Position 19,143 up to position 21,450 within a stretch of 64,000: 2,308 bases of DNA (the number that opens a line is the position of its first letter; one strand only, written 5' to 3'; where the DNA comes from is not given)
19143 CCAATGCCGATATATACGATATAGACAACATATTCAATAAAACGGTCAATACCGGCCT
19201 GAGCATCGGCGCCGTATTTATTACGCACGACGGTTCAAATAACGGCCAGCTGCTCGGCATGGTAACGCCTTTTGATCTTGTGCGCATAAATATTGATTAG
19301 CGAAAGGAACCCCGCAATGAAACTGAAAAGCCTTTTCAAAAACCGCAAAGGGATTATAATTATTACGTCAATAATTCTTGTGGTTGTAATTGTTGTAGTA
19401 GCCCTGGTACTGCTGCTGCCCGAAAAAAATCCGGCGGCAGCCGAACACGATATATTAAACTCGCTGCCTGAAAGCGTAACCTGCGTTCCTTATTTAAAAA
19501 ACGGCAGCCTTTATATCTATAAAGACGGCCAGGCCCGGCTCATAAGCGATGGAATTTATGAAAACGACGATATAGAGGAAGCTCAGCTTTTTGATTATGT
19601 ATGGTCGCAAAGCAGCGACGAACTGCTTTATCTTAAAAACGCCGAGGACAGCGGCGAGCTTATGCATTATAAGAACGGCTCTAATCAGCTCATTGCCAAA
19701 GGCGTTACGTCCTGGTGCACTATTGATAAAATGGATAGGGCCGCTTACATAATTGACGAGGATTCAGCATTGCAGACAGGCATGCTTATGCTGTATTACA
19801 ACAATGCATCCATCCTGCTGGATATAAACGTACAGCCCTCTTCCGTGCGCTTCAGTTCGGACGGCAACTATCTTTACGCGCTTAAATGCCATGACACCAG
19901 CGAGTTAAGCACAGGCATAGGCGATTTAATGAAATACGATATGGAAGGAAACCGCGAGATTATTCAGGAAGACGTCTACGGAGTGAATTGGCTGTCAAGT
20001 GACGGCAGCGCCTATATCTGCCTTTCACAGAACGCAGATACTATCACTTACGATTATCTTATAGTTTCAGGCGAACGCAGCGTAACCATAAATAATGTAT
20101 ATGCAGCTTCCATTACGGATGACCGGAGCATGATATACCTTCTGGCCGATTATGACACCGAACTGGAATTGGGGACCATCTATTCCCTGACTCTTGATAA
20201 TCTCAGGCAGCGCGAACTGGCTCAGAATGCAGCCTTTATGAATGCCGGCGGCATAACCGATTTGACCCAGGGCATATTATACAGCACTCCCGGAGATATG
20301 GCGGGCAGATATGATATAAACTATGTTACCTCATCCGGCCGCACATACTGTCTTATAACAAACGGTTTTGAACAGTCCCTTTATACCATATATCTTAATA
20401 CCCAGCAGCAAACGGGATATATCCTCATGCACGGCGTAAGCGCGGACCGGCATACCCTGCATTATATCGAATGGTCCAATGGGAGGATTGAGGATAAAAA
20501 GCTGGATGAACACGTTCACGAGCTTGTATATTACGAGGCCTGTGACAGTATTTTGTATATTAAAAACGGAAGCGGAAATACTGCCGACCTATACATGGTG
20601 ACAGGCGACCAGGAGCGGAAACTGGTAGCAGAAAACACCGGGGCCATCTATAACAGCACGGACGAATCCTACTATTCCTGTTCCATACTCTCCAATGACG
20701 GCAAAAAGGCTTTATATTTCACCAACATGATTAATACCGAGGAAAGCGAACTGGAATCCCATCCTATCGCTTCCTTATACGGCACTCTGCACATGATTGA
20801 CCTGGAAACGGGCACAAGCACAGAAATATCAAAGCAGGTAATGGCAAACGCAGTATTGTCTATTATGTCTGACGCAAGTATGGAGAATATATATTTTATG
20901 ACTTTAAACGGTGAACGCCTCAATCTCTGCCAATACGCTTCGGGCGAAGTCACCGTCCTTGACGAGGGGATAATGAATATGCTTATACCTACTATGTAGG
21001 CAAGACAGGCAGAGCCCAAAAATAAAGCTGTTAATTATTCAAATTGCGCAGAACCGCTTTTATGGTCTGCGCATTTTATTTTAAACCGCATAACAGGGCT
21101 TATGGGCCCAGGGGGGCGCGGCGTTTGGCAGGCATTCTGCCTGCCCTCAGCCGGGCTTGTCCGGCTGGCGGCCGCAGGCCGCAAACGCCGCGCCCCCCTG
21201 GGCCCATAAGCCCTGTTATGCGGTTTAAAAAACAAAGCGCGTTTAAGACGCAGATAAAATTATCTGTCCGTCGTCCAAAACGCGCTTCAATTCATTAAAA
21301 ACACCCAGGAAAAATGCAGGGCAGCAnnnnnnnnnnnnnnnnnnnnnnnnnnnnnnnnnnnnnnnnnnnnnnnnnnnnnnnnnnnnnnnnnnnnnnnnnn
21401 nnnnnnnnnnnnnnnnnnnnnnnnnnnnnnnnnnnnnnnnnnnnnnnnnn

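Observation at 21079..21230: GC-rich nested-palindrome family, best copy B: 49-bp perfect arms close a three-hairpin junction, wedged between two convergent terminators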

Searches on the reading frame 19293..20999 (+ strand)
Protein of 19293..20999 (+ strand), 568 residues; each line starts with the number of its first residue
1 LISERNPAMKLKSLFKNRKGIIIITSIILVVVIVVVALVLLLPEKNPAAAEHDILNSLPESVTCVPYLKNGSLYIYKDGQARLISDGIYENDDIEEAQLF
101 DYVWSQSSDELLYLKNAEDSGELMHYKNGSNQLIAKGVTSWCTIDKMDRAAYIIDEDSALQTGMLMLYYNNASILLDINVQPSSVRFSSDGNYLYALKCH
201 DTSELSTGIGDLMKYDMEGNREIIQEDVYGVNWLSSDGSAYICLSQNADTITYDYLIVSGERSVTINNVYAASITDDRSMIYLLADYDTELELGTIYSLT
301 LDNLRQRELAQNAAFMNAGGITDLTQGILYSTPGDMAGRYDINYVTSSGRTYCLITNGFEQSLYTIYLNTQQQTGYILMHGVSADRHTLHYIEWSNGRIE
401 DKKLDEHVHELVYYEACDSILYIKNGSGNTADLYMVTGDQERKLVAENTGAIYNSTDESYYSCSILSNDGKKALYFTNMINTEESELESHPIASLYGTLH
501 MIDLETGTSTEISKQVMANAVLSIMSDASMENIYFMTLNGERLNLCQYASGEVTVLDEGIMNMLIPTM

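Call 21: search_protein_families(library=ncbifam, proteins=[window:19293-20999:+])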
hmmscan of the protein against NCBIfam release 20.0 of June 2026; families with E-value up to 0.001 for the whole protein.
window:19293-20999:+ (568 aa): 0 families

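Call 25: find_encoding_contigs(protein=window:19293-20999:+, flank=6000, max_places=10)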
Protein window:19293-20999:+ (568 aa): no gene with exactly this product is on record in the collection.

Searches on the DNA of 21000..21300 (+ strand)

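Call 28: search_rna_families(source=window, start=21000, end=21300, threshold=evalue, max_evalue=10)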
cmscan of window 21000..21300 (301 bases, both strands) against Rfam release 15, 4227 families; matches with E-value up to 10: 11.
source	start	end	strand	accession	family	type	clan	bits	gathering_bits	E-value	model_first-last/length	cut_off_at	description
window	21000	21084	+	RF00558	L20_leader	Cis-reg; leader;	-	22.3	58.7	0.028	44-127/127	5'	Ribosomal protein L20 leader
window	21111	21199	-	RF03947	mir-658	Gene; miRNA;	-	19.7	82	0.99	1-100/100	no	mir-658 microRNA precursor family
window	21096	21213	-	RF03341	mir-943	Gene; miRNA;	-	18.5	95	0.95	1-98/98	no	mir-943 microRNA precursor family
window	21126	21180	-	RF00630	P26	Gene;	-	18.1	36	0.16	1-66/66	no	Pseudomonas sRNA P26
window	21224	21299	-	RF03845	mir-3327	Gene; miRNA;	-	16.5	85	3.1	1-89/89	no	mir-3327 microRNA precursor family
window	21215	21274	-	RF02697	LDH1_5p_UTR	Cis-reg;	-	15.1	113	5.1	1-102/102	no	LDH1 5'UTR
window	21227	21294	-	RF04248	MIR7486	Gene; miRNA;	-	14.9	67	6.8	1-87/87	no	MIR7486 microRNA precursor family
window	21114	21195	+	RF03791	mir-4526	Gene; miRNA;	-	14.7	100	6.8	1-87/87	no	mir-4526 microRNA precursor family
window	21140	21190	-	RF03006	M23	Gene; sRNA;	-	13.6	41.2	6.9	1-53/53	no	M23 RNA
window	21101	21207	-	RF00802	mir-207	Gene; miRNA;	-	13.5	88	9.9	1-78/78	no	mir-207 microRNA precursor family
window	21152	21213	-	RF02040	HOTTIP_1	Gene; lncRNA;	-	10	50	9.9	1-57/57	no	HOXA transcript at the distal tip, conserved region 1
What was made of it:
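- On Curated structured RNA family (Rfam 15): A sensitive scan of 21000-21300 gave only chance-level hits with E >= 0.03 (call 28).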

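Call 60: search_dna_similar(query=window:21060-21250:+, collection=phages, mode=distant, max_evalue=0.01)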
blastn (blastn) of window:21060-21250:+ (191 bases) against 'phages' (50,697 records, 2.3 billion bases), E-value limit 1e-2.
No match.

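Call 61: search_dna_similar(query=window:21060-21250:+, collection=plasmids, mode=distant, max_evalue=0.01)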
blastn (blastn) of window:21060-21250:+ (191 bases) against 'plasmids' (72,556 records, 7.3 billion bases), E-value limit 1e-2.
Records with a match: 1; places in all: 1; records where one place covers at least 80% of the query: 0.
Best place of each record, by identity: 80-90% 1.
By first word of the organism name: Sphaerotilus 1.
By predicted mobility (MOB-suite, as given by PLSDB): non-mobilizable 1.
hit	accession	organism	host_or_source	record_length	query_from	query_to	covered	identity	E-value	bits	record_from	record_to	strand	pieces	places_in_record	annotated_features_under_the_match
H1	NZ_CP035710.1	Sphaerotilus sulfidivorans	cell culture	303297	93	143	27%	82.4%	4e-3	49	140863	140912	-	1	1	aldehyde dehydrogenase (NADP(+))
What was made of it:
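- On Phage or plasmid-borne element (ITR, origin, att site): No phage hit and one chance plasmid hit by blastn (calls 60, 61).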
